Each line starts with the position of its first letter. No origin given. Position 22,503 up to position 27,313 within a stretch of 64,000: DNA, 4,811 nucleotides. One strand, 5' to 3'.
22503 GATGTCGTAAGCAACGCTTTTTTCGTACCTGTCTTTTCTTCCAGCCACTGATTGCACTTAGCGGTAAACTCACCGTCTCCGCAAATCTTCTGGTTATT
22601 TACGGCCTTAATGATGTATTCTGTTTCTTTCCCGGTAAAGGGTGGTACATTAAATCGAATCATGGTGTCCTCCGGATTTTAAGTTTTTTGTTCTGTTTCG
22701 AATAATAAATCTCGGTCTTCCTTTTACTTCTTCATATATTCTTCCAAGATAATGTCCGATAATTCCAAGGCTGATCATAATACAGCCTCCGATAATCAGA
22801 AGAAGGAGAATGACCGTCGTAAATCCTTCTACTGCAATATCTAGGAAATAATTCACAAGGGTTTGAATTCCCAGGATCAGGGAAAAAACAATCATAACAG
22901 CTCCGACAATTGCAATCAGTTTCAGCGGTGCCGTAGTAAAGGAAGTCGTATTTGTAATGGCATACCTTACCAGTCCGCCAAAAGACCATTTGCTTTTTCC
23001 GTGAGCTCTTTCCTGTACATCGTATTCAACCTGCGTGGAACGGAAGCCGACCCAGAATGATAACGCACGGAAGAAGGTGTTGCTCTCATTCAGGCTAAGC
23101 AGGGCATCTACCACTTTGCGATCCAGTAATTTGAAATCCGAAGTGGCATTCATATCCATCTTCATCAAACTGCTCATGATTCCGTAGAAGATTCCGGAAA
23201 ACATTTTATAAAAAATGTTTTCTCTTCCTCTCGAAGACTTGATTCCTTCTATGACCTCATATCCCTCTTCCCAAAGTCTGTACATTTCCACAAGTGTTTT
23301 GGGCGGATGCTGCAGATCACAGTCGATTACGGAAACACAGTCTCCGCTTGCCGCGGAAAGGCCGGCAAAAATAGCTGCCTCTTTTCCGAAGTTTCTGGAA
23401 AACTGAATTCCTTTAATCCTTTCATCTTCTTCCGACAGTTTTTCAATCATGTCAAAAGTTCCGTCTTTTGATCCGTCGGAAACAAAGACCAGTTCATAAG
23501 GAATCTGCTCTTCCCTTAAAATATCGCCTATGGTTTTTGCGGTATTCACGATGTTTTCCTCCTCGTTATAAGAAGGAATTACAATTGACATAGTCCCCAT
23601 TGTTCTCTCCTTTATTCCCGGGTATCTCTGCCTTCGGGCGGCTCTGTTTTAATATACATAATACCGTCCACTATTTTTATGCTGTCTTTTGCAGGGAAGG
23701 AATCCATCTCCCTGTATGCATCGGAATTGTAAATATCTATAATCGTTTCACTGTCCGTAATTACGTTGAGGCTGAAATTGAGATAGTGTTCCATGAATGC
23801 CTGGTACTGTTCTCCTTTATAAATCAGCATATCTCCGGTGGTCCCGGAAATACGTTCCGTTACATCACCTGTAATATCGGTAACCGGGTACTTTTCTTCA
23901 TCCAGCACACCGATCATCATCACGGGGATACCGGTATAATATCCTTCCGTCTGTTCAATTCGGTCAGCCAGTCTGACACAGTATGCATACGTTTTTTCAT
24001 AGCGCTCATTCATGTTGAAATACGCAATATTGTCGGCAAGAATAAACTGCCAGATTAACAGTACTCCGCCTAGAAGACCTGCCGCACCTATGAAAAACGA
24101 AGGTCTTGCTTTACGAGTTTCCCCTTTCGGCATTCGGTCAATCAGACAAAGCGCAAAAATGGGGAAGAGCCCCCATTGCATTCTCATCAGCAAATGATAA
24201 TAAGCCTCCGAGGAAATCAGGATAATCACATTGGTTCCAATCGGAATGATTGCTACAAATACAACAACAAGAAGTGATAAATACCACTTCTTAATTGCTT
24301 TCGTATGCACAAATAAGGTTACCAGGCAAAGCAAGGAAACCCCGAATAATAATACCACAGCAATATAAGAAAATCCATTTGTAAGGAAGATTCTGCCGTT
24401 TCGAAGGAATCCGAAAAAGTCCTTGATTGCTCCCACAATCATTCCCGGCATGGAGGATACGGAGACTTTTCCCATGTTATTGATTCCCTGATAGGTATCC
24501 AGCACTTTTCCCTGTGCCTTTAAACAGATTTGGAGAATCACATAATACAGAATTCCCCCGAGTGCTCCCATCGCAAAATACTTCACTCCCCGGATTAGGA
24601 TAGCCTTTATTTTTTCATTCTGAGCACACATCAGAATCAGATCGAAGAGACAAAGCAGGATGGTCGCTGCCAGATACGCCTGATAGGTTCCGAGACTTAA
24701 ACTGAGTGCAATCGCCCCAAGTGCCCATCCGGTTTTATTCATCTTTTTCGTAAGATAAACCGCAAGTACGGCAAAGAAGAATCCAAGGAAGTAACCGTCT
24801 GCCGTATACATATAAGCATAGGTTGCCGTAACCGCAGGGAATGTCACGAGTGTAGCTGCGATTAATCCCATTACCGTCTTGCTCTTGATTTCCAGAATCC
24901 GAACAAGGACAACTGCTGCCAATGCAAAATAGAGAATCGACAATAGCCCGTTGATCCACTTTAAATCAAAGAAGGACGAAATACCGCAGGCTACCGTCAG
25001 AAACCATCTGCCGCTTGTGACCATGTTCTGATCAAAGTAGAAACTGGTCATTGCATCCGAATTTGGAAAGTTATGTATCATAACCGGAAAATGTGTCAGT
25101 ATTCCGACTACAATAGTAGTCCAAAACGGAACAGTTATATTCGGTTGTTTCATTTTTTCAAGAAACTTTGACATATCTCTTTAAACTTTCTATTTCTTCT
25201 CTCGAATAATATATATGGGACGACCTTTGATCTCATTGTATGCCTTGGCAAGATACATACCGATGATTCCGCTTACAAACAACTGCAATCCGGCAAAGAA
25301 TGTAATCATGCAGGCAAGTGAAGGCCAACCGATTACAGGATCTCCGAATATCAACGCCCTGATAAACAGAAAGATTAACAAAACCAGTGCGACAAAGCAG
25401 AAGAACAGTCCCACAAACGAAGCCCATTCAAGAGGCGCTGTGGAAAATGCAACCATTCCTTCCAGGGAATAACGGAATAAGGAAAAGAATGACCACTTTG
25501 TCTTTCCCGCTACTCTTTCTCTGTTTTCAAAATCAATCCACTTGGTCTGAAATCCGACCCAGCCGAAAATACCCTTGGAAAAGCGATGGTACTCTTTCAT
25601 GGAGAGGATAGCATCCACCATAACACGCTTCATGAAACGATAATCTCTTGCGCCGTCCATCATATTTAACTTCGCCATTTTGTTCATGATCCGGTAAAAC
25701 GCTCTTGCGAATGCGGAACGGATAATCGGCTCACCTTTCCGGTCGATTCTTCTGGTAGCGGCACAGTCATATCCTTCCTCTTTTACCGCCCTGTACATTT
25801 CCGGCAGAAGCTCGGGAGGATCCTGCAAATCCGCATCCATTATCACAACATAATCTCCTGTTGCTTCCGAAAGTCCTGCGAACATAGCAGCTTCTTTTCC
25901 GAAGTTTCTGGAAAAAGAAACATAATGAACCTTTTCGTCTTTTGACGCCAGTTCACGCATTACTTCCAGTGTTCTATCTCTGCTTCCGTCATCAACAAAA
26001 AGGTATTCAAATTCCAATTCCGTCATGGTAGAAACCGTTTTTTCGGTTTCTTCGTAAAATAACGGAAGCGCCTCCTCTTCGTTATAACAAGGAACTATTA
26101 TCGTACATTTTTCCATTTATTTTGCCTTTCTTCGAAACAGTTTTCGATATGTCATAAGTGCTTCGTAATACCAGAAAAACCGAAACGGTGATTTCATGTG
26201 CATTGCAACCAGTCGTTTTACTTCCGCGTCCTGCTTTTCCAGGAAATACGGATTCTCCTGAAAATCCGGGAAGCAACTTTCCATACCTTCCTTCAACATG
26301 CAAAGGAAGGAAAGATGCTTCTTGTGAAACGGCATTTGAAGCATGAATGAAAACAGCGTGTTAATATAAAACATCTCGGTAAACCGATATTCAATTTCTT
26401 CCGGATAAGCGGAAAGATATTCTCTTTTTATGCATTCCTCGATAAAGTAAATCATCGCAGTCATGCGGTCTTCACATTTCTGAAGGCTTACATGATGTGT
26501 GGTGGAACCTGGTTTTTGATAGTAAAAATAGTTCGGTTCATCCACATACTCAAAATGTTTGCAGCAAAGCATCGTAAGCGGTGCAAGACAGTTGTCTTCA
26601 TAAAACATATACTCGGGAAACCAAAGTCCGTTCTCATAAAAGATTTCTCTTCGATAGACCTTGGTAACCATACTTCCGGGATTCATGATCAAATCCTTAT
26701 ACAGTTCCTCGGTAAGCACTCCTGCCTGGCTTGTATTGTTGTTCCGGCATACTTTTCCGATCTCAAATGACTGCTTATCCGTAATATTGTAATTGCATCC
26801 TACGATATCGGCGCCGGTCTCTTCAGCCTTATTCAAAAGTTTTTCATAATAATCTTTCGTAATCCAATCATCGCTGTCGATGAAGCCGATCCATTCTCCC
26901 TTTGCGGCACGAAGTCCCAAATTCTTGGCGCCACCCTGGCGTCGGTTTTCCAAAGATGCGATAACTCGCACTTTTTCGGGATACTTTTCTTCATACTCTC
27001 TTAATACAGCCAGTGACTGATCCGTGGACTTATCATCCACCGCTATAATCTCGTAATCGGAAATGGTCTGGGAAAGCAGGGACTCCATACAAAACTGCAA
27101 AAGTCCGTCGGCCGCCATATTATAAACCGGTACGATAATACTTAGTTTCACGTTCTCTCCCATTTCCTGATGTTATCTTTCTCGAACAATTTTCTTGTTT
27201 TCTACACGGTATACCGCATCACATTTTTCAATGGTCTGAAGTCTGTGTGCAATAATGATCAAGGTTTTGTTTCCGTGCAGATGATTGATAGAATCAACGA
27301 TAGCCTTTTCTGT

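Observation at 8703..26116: Stacked array of four polyprenyl-phosphate sugar synthases interleaved with large polytopic GT-C-like proteins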

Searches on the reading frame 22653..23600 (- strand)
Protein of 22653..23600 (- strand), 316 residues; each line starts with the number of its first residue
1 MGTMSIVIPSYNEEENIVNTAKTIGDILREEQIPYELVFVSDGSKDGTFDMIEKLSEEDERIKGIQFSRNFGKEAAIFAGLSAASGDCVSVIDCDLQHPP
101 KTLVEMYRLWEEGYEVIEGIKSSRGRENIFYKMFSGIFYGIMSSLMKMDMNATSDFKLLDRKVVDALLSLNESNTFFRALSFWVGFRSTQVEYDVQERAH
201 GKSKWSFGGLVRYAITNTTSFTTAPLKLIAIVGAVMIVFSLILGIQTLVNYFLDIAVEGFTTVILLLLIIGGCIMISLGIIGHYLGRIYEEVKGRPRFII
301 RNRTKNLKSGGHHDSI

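Call 4: search_protein_families(library=pfam, proteins=[window:22653-23600:-], max_evalue=0.01)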
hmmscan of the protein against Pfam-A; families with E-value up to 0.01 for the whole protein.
window:22653-23600:- (316 aa): 3 families
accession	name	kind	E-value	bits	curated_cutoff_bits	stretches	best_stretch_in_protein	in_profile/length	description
PF00535.33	Glycos_transf_2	-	8.3e-28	97.9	23.3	1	5-165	1-165/168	Glycosyl transferase family 2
PF13641.12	Glyco_tranf_2_3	-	2.3e-10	41.3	27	1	4-129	3-131/230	Glycosyltransferase like family 2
PF10111.15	Glyco_tranf_2_2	-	0.00011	22.2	27.3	1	5-103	1-99/276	Glycosyltransferase like family 2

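Call 6: search_protein_families(library=ncbifam, proteins=[window:22653-23600:-], max_evalue=0.01)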
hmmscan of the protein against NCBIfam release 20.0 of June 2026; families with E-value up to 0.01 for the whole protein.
window:22653-23600:- (316 aa): 23 families
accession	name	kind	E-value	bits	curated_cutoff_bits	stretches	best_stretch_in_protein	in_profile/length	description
NF047588.1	GlcsyltransPgfSStrep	equivalog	7.8e-84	281.5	500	1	4-302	3-304/308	glycosyltransferase PgfS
NF007986.1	PRK10714.1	equivalog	1.3e-49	168.9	529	1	4-302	8-310/316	undecaprenyl-phosphate 4-deoxy-4-formamido-L-arabinose transferase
TIGR03937.1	PgaC_IcaA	equivalog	1.2e-17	64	422.3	1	3-96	46-136/407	poly-beta-1,6-N-acetyl-D-glucosamine synthase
NF047683.1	TeichurnBiosyTuaG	equivalog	1.5e-12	47.7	400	1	3-101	7-102/252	teichuronic acid biosynthesis protein TuaG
NF041875.1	EPS_EpsD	equivalog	6e-11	42.3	370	1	4-114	1-108/325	exopolysaccharide biosynthesis glycosyltransferase EpsD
NF010496.0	PRK13915.1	equivalog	9.6e-10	38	262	1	3-105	32-136/307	glucosyl-3-phosphoglycerate synthase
NF007482.0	PRK10073.1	equivalog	4.5e-09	35.8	423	1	3-101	7-101/334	glycosyltransferase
TIGR04283.1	glyco_like_mftF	equivalog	7.4e-09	35.5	182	1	4-110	1-97/221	TIGR04283 family arsenosugar biosynthesis glycosyltransferase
NF050050.1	ProtGlycPglI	equivalog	4.9e-08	32.7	500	1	2-136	2-133/306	GalNAc(5)-diNAcBac-PP-undecaprenol beta-1,3-glucosyltransferase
TIGR04182.1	glyco_TIGR04182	equivalog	8.4e-07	28.7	325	1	219-285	217-282/293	S-layer glycoprotein N-glycosyltransferase AglJ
TIGR04242.1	nodulat_NodC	equivalog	2.2e-06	26.9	550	1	4-96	50-142/395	chitooligosaccharide synthase NodC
TIGR03965.1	mycofact_glyco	equivalog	6.6e-06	25.3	280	1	3-103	75-172/467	mycofactocin biosynthesis glycosyltransferase MftF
NF041391.1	DPhHxTase_Halo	equivalog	9.3e-06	24.8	375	1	10-147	3-132/213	dolichyl-phosphate hexose transferase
TIGR04009.1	wcaE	equivalog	1.6e-05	24.3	369.2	1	4-58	3-57/248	colanic acid biosynthesis glycosyltransferase WcaE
NF058614.1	PPMAGASynPpgS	equivalog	2.4e-05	23.9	370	1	6-126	4-118/226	polyprenyl-phospho-N-acetylgalactosaminyl synthase PpgS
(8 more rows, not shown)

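Call 64: search_solved_structures(query=window:22653-23600:-, max_evalue=0.00001)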
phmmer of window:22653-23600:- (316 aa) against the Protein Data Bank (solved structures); distinct sequences matched with E-value up to 0.00001: 10.
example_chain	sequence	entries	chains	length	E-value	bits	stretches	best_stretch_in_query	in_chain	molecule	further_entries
5ekp_C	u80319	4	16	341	7.7e-66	225.6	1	4-301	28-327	Uncharacterized glycosyltransferase sll0501 | Glycosyltransferase sll0501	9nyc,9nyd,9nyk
9nye_A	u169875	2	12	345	8e-66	225.5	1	4-301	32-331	Glycosyltransferase sll0501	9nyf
5eke_A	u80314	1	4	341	3.8e-65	223.3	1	4-301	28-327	Uncharacterized glycosyltransferase sll0501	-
9bhc_C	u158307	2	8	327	3.5e-43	151.2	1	4-301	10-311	Undecaprenyl-phosphate 4-deoxy-4-formamido-L-arabinose transferase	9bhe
8vxh_A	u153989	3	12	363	5e-43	150.7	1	4-301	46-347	Undecaprenyl-phosphate 4-deoxy-4-formamido-L-arabinose transferase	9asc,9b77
9hwj_A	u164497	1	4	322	6.4e-42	147.1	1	4-302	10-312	Undecaprenyl-phosphate 4-deoxy-4-formamido-L-arabinose transferase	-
5mlz_A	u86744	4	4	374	2e-15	60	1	4-166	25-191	Dolichol monophosphate mannose synthase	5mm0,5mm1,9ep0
5hea_A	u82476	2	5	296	2.2e-07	33.7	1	4-108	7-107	Putative glycosyltransferase (GalT1)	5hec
2z87_A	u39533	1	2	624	3.3e-06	29.8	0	4-101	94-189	Chondroitin synthase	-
2z86_A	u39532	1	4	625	3.3e-06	29.8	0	4-101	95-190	Chondroitin synthase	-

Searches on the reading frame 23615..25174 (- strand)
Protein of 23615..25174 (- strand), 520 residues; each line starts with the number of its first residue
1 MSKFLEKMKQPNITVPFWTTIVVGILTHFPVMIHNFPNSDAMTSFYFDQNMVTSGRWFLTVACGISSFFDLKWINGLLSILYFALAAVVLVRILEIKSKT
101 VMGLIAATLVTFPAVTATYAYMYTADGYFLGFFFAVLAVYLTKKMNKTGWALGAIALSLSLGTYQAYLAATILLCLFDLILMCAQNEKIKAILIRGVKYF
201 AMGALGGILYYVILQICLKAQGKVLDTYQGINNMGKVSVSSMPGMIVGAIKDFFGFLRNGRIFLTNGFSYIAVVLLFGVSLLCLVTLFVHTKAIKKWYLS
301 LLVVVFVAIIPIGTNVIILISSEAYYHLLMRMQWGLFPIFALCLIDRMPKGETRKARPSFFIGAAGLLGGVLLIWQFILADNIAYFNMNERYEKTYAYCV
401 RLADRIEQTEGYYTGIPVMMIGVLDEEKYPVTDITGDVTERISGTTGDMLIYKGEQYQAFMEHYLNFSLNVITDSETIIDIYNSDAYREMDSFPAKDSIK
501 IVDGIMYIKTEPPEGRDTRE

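Call 4: search_protein_families(library=pfam, proteins=[window:23615-25174:-], max_evalue=0.01)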
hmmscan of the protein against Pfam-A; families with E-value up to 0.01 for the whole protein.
window:23615-25174:- (520 aa): 2 families
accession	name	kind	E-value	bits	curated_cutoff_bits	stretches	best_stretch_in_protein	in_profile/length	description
PF14264.12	Glucos_trans_II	-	3.8e-51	174.6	30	1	31-330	3-309/317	Glucosyl transferase GtrII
PF01757.29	Acyl_transf_3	-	0.0099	15.4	31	0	274-380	129-232/326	Acyltransferase domain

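Call 6: search_protein_families(library=ncbifam, proteins=[window:23615-25174:-], max_evalue=0.01)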
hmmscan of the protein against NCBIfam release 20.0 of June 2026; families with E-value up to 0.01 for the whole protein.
window:23615-25174:- (520 aa): 0 families

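Call 8: search_protein_families(library=pfam, proteins=[window:23615-25174:-], max_evalue=10)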
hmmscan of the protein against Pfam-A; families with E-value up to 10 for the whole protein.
window:23615-25174:- (520 aa): 2 families
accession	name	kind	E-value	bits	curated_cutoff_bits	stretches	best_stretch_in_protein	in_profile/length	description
PF14264.12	Glucos_trans_II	-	3.8e-51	174.6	30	1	31-330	3-309/317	Glucosyl transferase GtrII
PF01757.29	Acyl_transf_3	-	0.0099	15.4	31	2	274-380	129-232/326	Acyltransferase domain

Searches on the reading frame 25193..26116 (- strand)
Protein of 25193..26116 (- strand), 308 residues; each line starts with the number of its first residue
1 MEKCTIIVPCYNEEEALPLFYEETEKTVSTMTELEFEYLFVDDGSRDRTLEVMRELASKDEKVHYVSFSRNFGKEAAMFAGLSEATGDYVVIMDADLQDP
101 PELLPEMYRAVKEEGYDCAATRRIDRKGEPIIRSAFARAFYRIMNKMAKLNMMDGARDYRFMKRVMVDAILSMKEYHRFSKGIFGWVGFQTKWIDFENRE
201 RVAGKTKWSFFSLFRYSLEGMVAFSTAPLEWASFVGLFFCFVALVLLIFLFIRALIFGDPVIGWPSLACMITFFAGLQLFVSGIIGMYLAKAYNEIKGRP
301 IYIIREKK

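Call 4: search_protein_families(library=pfam, proteins=[window:25193-26116:-], max_evalue=0.01)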
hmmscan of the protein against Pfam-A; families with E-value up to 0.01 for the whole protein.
window:25193-26116:- (308 aa): 4 families
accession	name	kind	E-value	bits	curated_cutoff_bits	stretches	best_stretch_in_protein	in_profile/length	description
PF00535.33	Glycos_transf_2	-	7.8e-36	124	23.3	1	5-169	1-166/168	Glycosyl transferase family 2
PF13641.12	Glyco_tranf_2_3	-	1.4e-09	38.7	27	1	4-124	3-124/230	Glycosyltransferase like family 2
PF10111.15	Glyco_tranf_2_2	-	1.3e-07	31.8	27.3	1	5-97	1-92/276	Glycosyltransferase like family 2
PF12804.13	NTP_transf_3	-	9.4e-05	23.1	27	1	71-143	69-140/160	MobA-like NTP transferase domain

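Call 6: search_protein_families(library=ncbifam, proteins=[window:25193-26116:-], max_evalue=0.01)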
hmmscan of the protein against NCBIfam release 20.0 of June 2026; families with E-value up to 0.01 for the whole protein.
window:25193-26116:- (308 aa): 23 families
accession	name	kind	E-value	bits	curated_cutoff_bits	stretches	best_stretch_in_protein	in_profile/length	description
NF047588.1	GlcsyltransPgfSStrep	equivalog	6.5e-96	321.2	500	1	3-306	2-304/308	glycosyltransferase PgfS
NF007986.1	PRK10714.1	equivalog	3.6e-48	164.2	529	1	2-305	6-309/316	undecaprenyl-phosphate 4-deoxy-4-formamido-L-arabinose transferase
TIGR03937.1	PgaC_IcaA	equivalog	9.6e-17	61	422.3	1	2-96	45-135/407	poly-beta-1,6-N-acetyl-D-glucosamine synthase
NF047683.1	TeichurnBiosyTuaG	equivalog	3.6e-13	49.8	400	1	3-131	7-133/252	teichuronic acid biosynthesis protein TuaG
NF007482.0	PRK10073.1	equivalog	1.1e-12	47.6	423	1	3-111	7-110/334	glycosyltransferase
TIGR04283.1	glyco_like_mftF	equivalog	1.4e-11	44.5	182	1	5-128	2-115/221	TIGR04283 family arsenosugar biosynthesis glycosyltransferase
NF041875.1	EPS_EpsD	equivalog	3.6e-11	43.1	370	1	6-114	3-107/325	exopolysaccharide biosynthesis glycosyltransferase EpsD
TIGR04242.1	nodulat_NodC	equivalog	7.5e-09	35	550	1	4-97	50-142/395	chitooligosaccharide synthase NodC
NF010496.0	PRK13915.1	equivalog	4.1e-08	32.7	262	1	3-101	32-131/307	glucosyl-3-phosphoglycerate synthase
NF050050.1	ProtGlycPglI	equivalog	3.2e-07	30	500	1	2-117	2-113/306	GalNAc(5)-diNAcBac-PP-undecaprenol beta-1,3-glucosyltransferase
NF058614.1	PPMAGASynPpgS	equivalog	4e-07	29.7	370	1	6-170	4-165/226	polyprenyl-phospho-N-acetylgalactosaminyl synthase PpgS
NF038302.1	EPS_HpsE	equivalog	4.2e-07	29.2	300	1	4-114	3-114/307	hormogonium polysaccharide biosynthesis glycosyltransferase HpsE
TIGR03965.1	mycofact_glyco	equivalog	7.2e-07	28.4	280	1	3-122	75-190/467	mycofactocin biosynthesis glycosyltransferase MftF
TIGR03111.1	glyc2_xrt_Gpos1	hypoth_equivalog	3.7e-06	26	363.95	1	3-121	50-166/439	TIGR03111 family XrtG-associated glycosyltransferase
NF041391.1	DPhHxTase_Halo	equivalog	4.6e-06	25.8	375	1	10-167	3-150/213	dolichyl-phosphate hexose transferase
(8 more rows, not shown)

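Call 63: search_solved_structures(query=window:25193-26116:-, max_evalue=0.00001)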
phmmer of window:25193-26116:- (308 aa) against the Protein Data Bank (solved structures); distinct sequences matched with E-value up to 0.00001: 13.
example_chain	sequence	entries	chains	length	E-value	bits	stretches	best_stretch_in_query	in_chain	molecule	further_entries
5ekp_C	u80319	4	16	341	7.1e-68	232.5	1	4-305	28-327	Uncharacterized glycosyltransferase sll0501 | Glycosyltransferase sll0501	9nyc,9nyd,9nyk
9nye_A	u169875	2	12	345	7.5e-68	232.4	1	4-305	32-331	Glycosyltransferase sll0501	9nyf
5eke_A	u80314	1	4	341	3.4e-67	230.3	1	4-305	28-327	Uncharacterized glycosyltransferase sll0501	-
9hwj_A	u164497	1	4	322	5.1e-41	144.3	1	2-306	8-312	Undecaprenyl-phosphate 4-deoxy-4-formamido-L-arabinose transferase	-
9bhc_C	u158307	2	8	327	1.2e-38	136.5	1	2-306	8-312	Undecaprenyl-phosphate 4-deoxy-4-formamido-L-arabinose transferase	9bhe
8vxh_A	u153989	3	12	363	1.8e-38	136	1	2-306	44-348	Undecaprenyl-phosphate 4-deoxy-4-formamido-L-arabinose transferase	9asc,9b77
5mlz_A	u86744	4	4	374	2.6e-18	69.8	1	3-128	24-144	Dolichol monophosphate mannose synthase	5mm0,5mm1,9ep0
2z87_A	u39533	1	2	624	1.2e-09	41.3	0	4-101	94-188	Chondroitin synthase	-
2z86_A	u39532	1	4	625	1.2e-09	41.3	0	4-101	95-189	Chondroitin synthase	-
5hea_A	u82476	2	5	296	8.5e-09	38.5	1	4-120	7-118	Putative glycosyltransferase (GalT1)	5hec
3bcv_A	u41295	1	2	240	1.6e-06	31.1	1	3-140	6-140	Putative glycosyltransferase protein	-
8bz8_A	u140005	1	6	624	7e-06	29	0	3-125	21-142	Glycosyltransferase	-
8bz4_A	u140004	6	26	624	7e-06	29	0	3-125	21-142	Glycosyltransferase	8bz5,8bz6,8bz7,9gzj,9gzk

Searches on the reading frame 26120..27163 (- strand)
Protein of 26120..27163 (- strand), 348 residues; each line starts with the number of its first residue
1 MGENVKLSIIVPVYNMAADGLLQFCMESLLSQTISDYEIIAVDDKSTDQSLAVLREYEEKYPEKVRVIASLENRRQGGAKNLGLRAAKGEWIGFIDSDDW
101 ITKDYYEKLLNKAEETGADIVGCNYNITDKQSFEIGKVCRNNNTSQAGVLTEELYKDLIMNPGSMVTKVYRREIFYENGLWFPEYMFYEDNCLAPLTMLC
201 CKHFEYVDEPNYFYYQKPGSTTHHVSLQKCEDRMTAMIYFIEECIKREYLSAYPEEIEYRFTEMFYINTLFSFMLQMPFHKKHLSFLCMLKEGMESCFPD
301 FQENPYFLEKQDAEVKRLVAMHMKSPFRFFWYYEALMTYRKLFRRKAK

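Call 4: search_protein_families(library=pfam, proteins=[window:26120-27163:-], max_evalue=0.01)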
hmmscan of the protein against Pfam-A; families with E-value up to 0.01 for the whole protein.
window:26120-27163:- (348 aa): 4 families
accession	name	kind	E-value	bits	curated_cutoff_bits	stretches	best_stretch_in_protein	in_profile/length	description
PF00535.33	Glycos_transf_2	-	4.6e-36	124.7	23.3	1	8-143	1-132/168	Glycosyl transferase family 2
PF13641.12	Glyco_tranf_2_3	-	1.3e-10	42.1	27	1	7-126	3-124/230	Glycosyltransferase like family 2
PF10111.15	Glyco_tranf_2_2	-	1.6e-09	38.1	27.3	1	8-111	1-104/276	Glycosyltransferase like family 2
PF13704.12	Glyco_tranf_2_4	-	0.0057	17.6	27.5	0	38-104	21-87/98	Glycosyl transferase family 2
